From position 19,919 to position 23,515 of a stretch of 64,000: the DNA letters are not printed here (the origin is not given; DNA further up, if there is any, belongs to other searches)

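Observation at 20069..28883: Tandem array of four paralogous TPR + PD40 beta-propeller proteins with different anchoring modules, a Tol-Pal-like domain set in a new arrangement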

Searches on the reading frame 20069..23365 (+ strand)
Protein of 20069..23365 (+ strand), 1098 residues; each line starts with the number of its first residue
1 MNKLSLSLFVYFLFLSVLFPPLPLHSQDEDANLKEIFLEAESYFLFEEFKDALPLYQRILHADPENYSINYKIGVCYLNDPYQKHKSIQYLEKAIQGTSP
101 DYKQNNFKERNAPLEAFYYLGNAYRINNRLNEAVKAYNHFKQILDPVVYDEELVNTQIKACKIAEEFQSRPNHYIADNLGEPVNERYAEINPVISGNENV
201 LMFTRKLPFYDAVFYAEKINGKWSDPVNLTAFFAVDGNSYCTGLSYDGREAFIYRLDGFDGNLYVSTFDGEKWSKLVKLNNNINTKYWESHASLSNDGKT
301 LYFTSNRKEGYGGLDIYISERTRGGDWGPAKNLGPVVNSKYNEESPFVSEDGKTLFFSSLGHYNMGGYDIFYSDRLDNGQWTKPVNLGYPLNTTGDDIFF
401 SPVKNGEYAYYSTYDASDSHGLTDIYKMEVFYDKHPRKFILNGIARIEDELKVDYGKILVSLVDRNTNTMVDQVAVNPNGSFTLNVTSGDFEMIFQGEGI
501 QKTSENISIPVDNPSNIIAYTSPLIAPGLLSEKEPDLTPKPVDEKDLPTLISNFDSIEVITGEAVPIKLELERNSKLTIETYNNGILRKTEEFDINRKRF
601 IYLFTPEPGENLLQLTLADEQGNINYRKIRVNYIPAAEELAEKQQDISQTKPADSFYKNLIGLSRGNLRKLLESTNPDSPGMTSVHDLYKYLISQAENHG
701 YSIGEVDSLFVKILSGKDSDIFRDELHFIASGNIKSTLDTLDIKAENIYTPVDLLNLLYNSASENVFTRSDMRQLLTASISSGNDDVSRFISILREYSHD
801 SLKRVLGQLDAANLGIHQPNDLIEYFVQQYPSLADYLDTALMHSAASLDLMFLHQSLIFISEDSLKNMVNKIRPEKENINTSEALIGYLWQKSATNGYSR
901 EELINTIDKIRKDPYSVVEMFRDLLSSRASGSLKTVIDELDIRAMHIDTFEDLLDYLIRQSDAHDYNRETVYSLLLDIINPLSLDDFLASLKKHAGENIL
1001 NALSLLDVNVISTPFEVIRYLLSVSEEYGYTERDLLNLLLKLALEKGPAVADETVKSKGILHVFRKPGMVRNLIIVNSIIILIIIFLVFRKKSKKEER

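Call 3: search_protein_families(library=pfam, proteins=[window:20069-23365:+], max_evalue=0.1)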
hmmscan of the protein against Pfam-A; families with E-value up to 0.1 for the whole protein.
window:20069-23365:+ (1098 aa): 10 families
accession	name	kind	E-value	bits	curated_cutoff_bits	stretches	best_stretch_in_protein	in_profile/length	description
PF07676.18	PD40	-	4.7e-18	65.1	20.9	2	283-318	5-38/38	WD40-like Beta Propeller Repeat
PF13432.12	TPR_16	-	3.2e-05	24.7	32.7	1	40-78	4-42/65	Tetratricopeptide repeat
PF07719.23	TPR_2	-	0.00064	20.1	27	1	115-138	2-25/34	Tetratricopeptide repeat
PF00515.34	TPR_1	-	0.00095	19.3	27.8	1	115-138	2-25/34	Tetratricopeptide repeat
PF13431.12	TPR_17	-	0.0015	19.1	24.4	0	55-79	1-25/34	Tetratricopeptide repeat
PF13428.12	TPR_14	-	0.0038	18.2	23.5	0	40-69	8-37/44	Tetratricopeptide repeat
PF13414.12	TPR_11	-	0.0048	17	26.8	0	121-138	1-18/42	TPR repeat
PF14559.12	TPR_19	-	0.007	17.1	25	1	48-78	6-36/68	Tetratricopeptide repeat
PF13174.12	TPR_6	-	0.013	16.6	26.3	0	115-140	1-26/33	Tetratricopeptide repeat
PF07426.16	Dynactin_p22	-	0.016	15.4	25.2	0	88-160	9-82/168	Dynactin subunit p22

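Call 4: search_protein_families(library=ncbifam, proteins=[window:20069-23365:+], max_evalue=0.1)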
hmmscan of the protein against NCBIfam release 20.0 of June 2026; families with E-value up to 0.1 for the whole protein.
window:20069-23365:+ (1098 aa): 4 families
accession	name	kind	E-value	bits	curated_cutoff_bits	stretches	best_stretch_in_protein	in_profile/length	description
NF053607.1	CHU_0125_OmpA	equivalog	1.7e-45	155.7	620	1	37-502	23-487/639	CHU_0125 family OmpA-like outer membrane integrity protein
NF052230.1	T9SS_PorE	exception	9.4e-33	113.4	600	1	40-489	25-469/648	PorE family type IX secretion system protein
NF040959.1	MamA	equivalog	1.9e-05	24.2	200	1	40-96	112-167/204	magnetosome protein MamA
NF052304.1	CdsG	equivalog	0.02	15.1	170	1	48-99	57-108/133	CdsG family type III secretion system protein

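Call 13: find_homologous_proteins(query=window:20069-23362:+, max_evalue=0.00001)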
Query window:20069-23362:+ (1098 aa): 6297 proteins with E <= 0.00001 among 8000 candidates; the best 120 are listed.
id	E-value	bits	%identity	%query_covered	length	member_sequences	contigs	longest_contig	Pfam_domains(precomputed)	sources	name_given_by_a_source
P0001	0.0e+0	2473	100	100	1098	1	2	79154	PF07676.19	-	-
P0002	0.0e+0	1792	71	100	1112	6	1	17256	PF07676.19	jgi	-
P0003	0.0e+0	1760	71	98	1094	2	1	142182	PF13432.13,PF07676.19,PF13174.13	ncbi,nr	ncbi:MAG: PD40 domain-containing protein [Bacteroidales bacterium]|nr:PD40 domain-containing protein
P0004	0.0e+0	1753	70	100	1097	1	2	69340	PF13431.13,PF00515.35,PF13432.13,PF13428.13,PF07676.19,PF07719.24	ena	-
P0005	0.0e+0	1718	68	100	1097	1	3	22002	PF00515.35,PF13432.13,PF13428.13,PF07676.19,PF07719.24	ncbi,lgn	-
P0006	0.0e+0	1718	69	100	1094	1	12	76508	PF13432.13,PF07676.19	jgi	jgi:tetratricopeptide (TPR) repeat protein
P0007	0.0e+0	1717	70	98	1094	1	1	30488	PF13432.13,PF07676.19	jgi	jgi:tetratricopeptide (TPR) repeat protein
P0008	0.0e+0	1697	69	98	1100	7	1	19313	PF13432.13,PF07676.19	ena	-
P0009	0.0e+0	1680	68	98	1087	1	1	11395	PF13432.13,PF07676.19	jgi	jgi:tetratricopeptide (TPR) repeat protein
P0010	0.0e+0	1674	67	100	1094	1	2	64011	PF07676.19,PF07719.24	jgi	jgi:tetratricopeptide (TPR) repeat protein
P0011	0.0e+0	1647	66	99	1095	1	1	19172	PF07676.19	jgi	jgi:tetratricopeptide (TPR) repeat protein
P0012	0.0e+0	1620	64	100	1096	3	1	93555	PF13431.13,PF13432.13,PF07676.19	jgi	jgi:hypothetical protein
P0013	0.0e+0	1602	64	100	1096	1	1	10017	PF00515.35,PF13432.13,PF13428.13,PF07676.19,PF07719.24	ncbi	-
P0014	0.0e+0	1585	63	100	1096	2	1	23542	PF13432.13,PF07676.19,PF07719.24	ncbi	-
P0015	0.0e+0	1271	68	77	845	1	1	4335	PF07676.19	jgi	jgi:hypothetical protein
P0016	0.0e+0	1212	51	100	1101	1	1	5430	PF00515.35,PF13432.13,PF13428.13,PF07676.19,PF07719.24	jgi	jgi:hypothetical protein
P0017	0.0e+0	1210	52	99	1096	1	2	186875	PF14559.13,PF13431.13,PF13414.13,PF00515.35,PF13428.13,PF07676.19,PF07719.24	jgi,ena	jgi:tetratricopeptide (TPR) repeat protein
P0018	0.0e+0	1208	50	99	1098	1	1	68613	PF00515.35,PF07676.19,PF07719.24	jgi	jgi:hypothetical protein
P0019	0.0e+0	1201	51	100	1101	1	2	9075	PF14559.13,PF13431.13,PF00515.35,PF13432.13,PF07676.19,PF07719.24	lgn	-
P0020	0.0e+0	1201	51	99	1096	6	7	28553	PF14559.13,PF13431.13,PF13414.13,PF00515.35,PF07676.19,PF07719.24,PF13174.13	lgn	-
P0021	0.0e+0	1200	51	100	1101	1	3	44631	PF00515.35,PF13428.13,PF07676.19,PF07719.24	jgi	jgi:hypothetical protein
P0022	0.0e+0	1199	51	99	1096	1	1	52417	PF13431.13,PF13414.13,PF00515.35,PF13432.13,PF13428.13,PF07676.19,PF07719.24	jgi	jgi:hypothetical protein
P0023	0.0e+0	1198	51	100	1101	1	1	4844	PF13432.13,PF07676.19,PF07719.24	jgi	jgi:hypothetical protein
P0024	0.0e+0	1198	51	100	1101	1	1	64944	PF14559.13,PF00515.35,PF13432.13,PF07676.19,PF07719.24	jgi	jgi:tetratricopeptide (TPR) repeat protein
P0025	0.0e+0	1198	50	98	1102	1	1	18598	PF14559.13,PF13431.13,PF13414.13,PF00515.35,PF13432.13,PF07676.19,PF07719.24,PF13174.13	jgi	jgi:tetratricopeptide (TPR) repeat protein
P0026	0.0e+0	1197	52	99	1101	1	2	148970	PF13431.13,PF00515.35,PF07676.19,PF07719.24,PF13174.13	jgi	jgi:hypothetical protein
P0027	0.0e+0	1197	50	99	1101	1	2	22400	PF14559.13,PF13414.13,PF00515.35,PF13432.13,PF07676.19,PF07719.24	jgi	jgi:hypothetical protein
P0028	0.0e+0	1197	50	100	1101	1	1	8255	PF00515.35,PF13432.13,PF07676.19,PF07719.24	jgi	jgi:hypothetical protein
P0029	0.0e+0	1196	51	99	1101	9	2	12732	PF07676.19,PF07719.24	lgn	-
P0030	0.0e+0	1194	51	97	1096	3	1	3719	PF00515.35,PF13432.13,PF07676.19,PF07719.24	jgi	-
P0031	0.0e+0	1192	51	98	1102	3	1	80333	PF13431.13,PF07676.19,PF07719.24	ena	-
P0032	0.0e+0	1192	51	98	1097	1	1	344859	PF13414.13,PF00515.35,PF13432.13,PF07676.19,PF07719.24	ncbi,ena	-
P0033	0.0e+0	1191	51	99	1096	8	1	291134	PF14559.13,PF00515.35,PF13432.13,PF07676.19,PF07719.24,PF13174.13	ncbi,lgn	-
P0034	0.0e+0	1190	51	100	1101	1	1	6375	PF14559.13,PF00515.35,PF13432.13,PF07676.19,PF07719.24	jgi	jgi:hypothetical protein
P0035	0.0e+0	1189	50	99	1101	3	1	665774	PF00515.35,PF13432.13,PF13428.13,PF07676.19,PF07719.24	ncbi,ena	-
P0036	0.0e+0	1188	50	98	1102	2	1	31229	PF00515.35,PF07676.19,PF07719.24,PF13174.13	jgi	-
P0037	0.0e+0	1187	50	99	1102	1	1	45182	PF00515.35,PF13432.13,PF07676.19,PF07719.24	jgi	jgi:tetratricopeptide (TPR) repeat protein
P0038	0.0e+0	1184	51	97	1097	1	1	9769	PF00515.35,PF13432.13,PF07676.19,PF07719.24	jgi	jgi:hypothetical protein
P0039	0.0e+0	1184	49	99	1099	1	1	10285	PF14559.13,PF13432.13,PF13428.13,PF07676.19,PF07719.24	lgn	-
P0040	0.0e+0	1183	50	100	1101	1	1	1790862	PF13431.13,PF00515.35,PF13432.13,PF07676.19,PF07719.24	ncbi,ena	-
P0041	0.0e+0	1182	50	100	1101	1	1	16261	PF00515.35,PF13432.13,PF07676.19,PF07719.24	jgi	jgi:hypothetical protein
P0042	0.0e+0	1182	50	100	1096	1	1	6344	PF00515.35,PF13428.13,PF07676.19,PF07719.24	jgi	jgi:hypothetical protein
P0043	0.0e+0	1181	50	99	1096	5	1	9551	PF13431.13,PF00515.35,PF13432.13,PF07676.19,PF07719.24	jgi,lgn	jgi:hypothetical protein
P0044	0.0e+0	1180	52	97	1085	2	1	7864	PF00515.35,PF07676.19,PF07719.24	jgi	jgi:hypothetical protein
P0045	0.0e+0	1180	50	99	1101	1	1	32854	PF00515.35,PF13432.13,PF13428.13,PF07676.19,PF07719.24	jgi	jgi:hypothetical protein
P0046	0.0e+0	1180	50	100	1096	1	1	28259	PF14559.13,PF13431.13,PF00515.35,PF13428.13,PF07676.19,PF07719.24,PF13174.13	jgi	jgi:tetratricopeptide (TPR) repeat protein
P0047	0.0e+0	1178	49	99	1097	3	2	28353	PF14559.13,PF13414.13,PF00515.35,PF12895.14,PF13432.13,PF13428.13,PF07676.19,PF07719.24,PF13174.13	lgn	-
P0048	0.0e+0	1177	51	97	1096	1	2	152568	PF14559.13,PF13431.13,PF13414.13,PF00515.35,PF13432.13,PF07676.19,PF07719.24,PF13174.13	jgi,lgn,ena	-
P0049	0.0e+0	1176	50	99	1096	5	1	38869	PF13431.13,PF00515.35,PF07676.19,PF07719.24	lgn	-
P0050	0.0e+0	1174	51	98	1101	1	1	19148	PF00515.35,PF13432.13,PF07676.19,PF07719.24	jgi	jgi:hypothetical protein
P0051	0.0e+0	1174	49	98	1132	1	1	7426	PF14559.13,PF13432.13,PF07676.19,PF07719.24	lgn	-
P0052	0.0e+0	1172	51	99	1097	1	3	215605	PF07676.19,PF07719.24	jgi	jgi:hypothetical protein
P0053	0.0e+0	1172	50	99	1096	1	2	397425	PF00515.35,PF13432.13,PF07676.19,PF07719.24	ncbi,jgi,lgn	jgi:hypothetical protein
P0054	0.0e+0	1167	50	99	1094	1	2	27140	PF14559.13,PF13431.13,PF13414.13,PF00515.35,PF13432.13,PF13428.13,PF07676.19,PF07719.24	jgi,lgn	-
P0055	0.0e+0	1165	51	97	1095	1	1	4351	PF14559.13,PF13431.13,PF13432.13,PF07676.19,PF07719.24,PF13174.13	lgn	-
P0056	0.0e+0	1165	50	98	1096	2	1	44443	PF00515.35,PF13432.13,PF07676.19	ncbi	-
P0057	0.0e+0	1163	49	99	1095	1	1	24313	PF13431.13,PF00515.35,PF07676.19,PF07719.24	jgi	jgi:tetratricopeptide (TPR) repeat protein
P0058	0.0e+0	1162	49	100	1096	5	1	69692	PF13431.13,PF00515.35,PF13432.13,PF13428.13,PF07676.19,PF07719.24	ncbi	ncbi:MAG: tetratricopeptide repeat protein [Bacteroidales bacterium]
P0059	0.0e+0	1161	50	97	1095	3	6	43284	PF14559.13,PF00515.35,PF13432.13,PF13428.13,PF07676.19,PF07719.24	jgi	jgi:tetratricopeptide (TPR) repeat protein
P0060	0.0e+0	1160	50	99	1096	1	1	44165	PF13431.13,PF00515.35,PF13432.13,PF13428.13,PF07676.19,PF07719.24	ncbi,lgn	-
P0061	0.0e+0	1160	50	100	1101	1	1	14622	PF07676.19,PF07719.24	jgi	jgi:hypothetical protein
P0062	0.0e+0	1156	49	99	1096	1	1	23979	PF14559.13,PF13431.13,PF00515.35,PF13432.13,PF13428.13,PF07676.19,PF07719.24,PF13174.13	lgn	-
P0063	0.0e+0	1156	51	97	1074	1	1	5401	PF14559.13,PF13431.13,PF13414.13,PF00515.35,PF13432.13,PF07676.19,PF07719.24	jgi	jgi:tetratricopeptide (TPR) repeat protein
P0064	0.0e+0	1156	49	100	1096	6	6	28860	PF13431.13,PF13414.13,PF00515.35,PF13428.13,PF07676.19,PF07719.24,PF13174.13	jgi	jgi:tetratricopeptide (TPR) repeat protein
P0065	0.0e+0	1151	50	100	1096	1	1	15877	PF13414.13,PF00515.35,PF07676.19,PF07719.24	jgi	jgi:hypothetical protein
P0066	0.0e+0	1150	49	99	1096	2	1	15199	PF00515.35,PF13432.13,PF07676.19,PF07719.24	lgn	-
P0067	0.0e+0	1139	50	98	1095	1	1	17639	PF00515.35,PF13432.13,PF13428.13,PF07676.19,PF07719.24,PF13174.13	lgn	-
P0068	0.0e+0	1132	49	98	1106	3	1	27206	PF00515.35,PF07676.19,PF07719.24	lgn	-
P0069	0.0e+0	1128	49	100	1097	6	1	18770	PF00515.35,PF07676.19,PF07719.24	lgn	-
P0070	0.0e+0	1127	48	99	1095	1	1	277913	PF13431.13,PF00515.35,PF07676.19,PF07719.24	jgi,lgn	jgi:tetratricopeptide (TPR) repeat protein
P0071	0.0e+0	1126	50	99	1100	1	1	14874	PF14559.13,PF00515.35,PF13432.13,PF07676.19,PF07719.24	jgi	jgi:tetratricopeptide (TPR) repeat protein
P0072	0.0e+0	1126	48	100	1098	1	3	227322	PF13431.13,PF00515.35,PF13432.13,PF13428.13,PF07676.19,PF07719.24,PF13174.13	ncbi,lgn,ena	-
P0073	0.0e+0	1118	48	99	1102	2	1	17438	PF07676.19,PF07719.24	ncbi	-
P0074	0.0e+0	1118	49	99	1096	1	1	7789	PF13432.13,PF07676.19,PF07719.24,PF13174.13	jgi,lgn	jgi:tetratricopeptide (TPR) repeat protein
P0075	0.0e+0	1113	48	99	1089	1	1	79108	PF13414.13,PF00515.35,PF07676.19,PF07719.24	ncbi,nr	ncbi:MAG: PD40 domain-containing protein [Bacteroidales bacterium]|nr:PD40 domain-containing protein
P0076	0.0e+0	1109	48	99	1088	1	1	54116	PF00515.35,PF13432.13,PF07676.19,PF07719.24,PF13174.13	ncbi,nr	ncbi:MAG: PD40 domain-containing protein [Bacteroidales bacterium]|nr:PD40 domain-containing protein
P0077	0.0e+0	1107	48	97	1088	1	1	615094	PF00515.35,PF13432.13,PF07676.19,PF07719.24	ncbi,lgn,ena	-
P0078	0.0e+0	1103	47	100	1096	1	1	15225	PF07676.19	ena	-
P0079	0.0e+0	1100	48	98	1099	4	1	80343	PF00515.35,PF13432.13,PF13428.13,PF07676.19,PF07719.24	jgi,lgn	jgi:tetratricopeptide (TPR) repeat protein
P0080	0.0e+0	1089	47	99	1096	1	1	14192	PF00515.35,PF13432.13,PF07676.19,PF07719.24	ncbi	-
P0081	0.0e+0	1088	47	96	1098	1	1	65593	PF07676.19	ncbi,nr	ncbi:MAG: PD40 domain-containing protein [Bacteroidales bacterium]|nr:PD40 domain-containing protein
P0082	0.0e+0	1087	46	97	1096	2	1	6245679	PF12895.14,PF07676.19,PF07719.24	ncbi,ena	-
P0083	0.0e+0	1083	49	96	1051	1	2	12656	PF00515.35,PF13432.13,PF07676.19,PF07719.24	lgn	-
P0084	0.0e+0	1080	46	100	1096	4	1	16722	PF13432.13,PF07676.19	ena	-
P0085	0.0e+0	1079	48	99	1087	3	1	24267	PF07676.19,PF07719.24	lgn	-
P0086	0.0e+0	1076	48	94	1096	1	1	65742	PF14559.13,PF00515.35,PF13432.13,PF07676.19,PF07719.24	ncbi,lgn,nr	ncbi:MAG: PD40 domain-containing protein [Bacteroidales bacterium]|nr:PD40 domain-containing protein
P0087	0.0e+0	1074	46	98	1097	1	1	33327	PF13431.13,PF00515.35,PF13432.13,PF07676.19,PF07719.24,PF13174.13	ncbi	ncbi:MAG: hypothetical protein R6W78_04275 [Bacteroidales bacterium]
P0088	0.0e+0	1073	46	99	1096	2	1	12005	PF00515.35,PF13432.13,PF07676.19,PF07719.24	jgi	jgi:tetratricopeptide (TPR) repeat protein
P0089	0.0e+0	1071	45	100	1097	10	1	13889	PF12895.14,PF07676.19,PF07719.24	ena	-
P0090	0.0e+0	1070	46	98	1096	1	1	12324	PF13432.13,PF07676.19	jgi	-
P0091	0.0e+0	1063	47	95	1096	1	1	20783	PF00515.35,PF07676.19,PF07719.24,PF13174.13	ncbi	-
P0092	0.0e+0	1062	46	99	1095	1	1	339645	PF07676.19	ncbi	-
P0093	0.0e+0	1039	46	98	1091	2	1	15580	PF13431.13,PF00515.35,PF07676.19,PF07719.24,PF13174.13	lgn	-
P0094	0.0e+0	1033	46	95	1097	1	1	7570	PF14559.13,PF07676.19,PF07719.24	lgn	-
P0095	0.0e+0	1031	45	100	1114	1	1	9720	PF14559.13,PF13414.13,PF13432.13,PF07676.19,PF07719.24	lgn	-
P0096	0.0e+0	1027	48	92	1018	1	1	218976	PF07676.19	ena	-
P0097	0.0e+0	1026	47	93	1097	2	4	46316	PF13432.13,PF13428.13,PF07676.19,PF07719.24,PF13174.13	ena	-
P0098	0.0e+0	1026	45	99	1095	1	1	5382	PF13432.13,PF07676.19,PF13174.13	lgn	-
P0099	0.0e+0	1012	50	87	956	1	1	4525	PF07676.19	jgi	jgi:hypothetical protein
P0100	3.0e-296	1004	45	99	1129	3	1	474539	PF13432.13,PF07676.19,PF07719.24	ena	-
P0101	6.0e-295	999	49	87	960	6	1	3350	PF07676.19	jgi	jgi:hypothetical protein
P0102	1.0e-294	999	49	75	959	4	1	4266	PF00515.35,PF07676.19,PF07719.24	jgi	-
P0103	1.7e-293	995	50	76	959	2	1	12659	PF00515.35,PF13432.13,PF07676.19,PF07719.24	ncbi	-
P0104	2.1e-291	988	50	77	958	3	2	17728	PF13176.13,PF13432.13,PF07676.19,PF07719.24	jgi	jgi:tetratricopeptide (TPR) repeat protein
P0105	1.9e-289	981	49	74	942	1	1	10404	PF13414.13,PF13620.13,PF07676.19,PF07719.24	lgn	-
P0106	2.7e-289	981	50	72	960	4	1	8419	PF14559.13,PF00515.35,PF13176.13,PF13432.13,PF13428.13,PF07676.19,PF07719.24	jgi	jgi:tetratricopeptide (TPR) repeat protein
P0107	1.6e-288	978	45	90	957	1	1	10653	PF13431.13,PF26549.1,PF00515.35,PF13432.13,PF07676.19,PF07719.24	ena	-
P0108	2.6e-287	974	48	75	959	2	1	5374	PF14559.13,PF13431.13,PF00515.35,PF13432.13,PF07676.19,PF07719.24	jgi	jgi:tetratricopeptide (TPR) repeat protein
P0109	4.7e-284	963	47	80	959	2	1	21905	PF14559.13,PF13431.13,PF00515.35,PF13432.13,PF13428.13,PF07676.19,PF07719.24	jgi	jgi:tetratricopeptide (TPR) repeat protein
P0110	6.8e-284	963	49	75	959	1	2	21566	PF14559.13,PF13431.13,PF00515.35,PF13432.13,PF13428.13,PF07676.19,PF07719.24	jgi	jgi:tetratricopeptide (TPR) repeat protein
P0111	6.9e-283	959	48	76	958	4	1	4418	PF07676.19,PF07719.24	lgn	-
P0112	3.3e-282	957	46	83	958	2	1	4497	PF14559.13,PF13432.13,PF07676.19,PF07719.24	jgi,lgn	-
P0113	3.7e-282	957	48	75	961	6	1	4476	PF13432.13,PF07676.19,PF07719.24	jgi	jgi:tetratricopeptide (TPR) repeat protein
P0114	4.2e-278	944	54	72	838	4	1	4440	PF00515.35,PF13432.13,PF07676.19,PF07719.24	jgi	jgi:tetratricopeptide (TPR) repeat protein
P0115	1.9e-273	928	48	73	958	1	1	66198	PF13432.13,PF07676.19,PF07719.24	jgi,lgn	-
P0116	2.1e-273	928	48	73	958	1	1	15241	PF13432.13,PF07676.19,PF07719.24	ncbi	-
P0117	4.6e-273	927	48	73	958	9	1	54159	PF07676.19,PF07719.24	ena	-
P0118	3.2e-265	901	47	75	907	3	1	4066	PF00515.35,PF13432.13,PF07676.19,PF07719.24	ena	-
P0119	2.6e-264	898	41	97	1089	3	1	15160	PF13432.13,PF07676.19,PF07719.24,PF13174.13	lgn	-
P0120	9.0e-259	880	39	95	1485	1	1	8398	PF07676.19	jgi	jgi:hypothetical protein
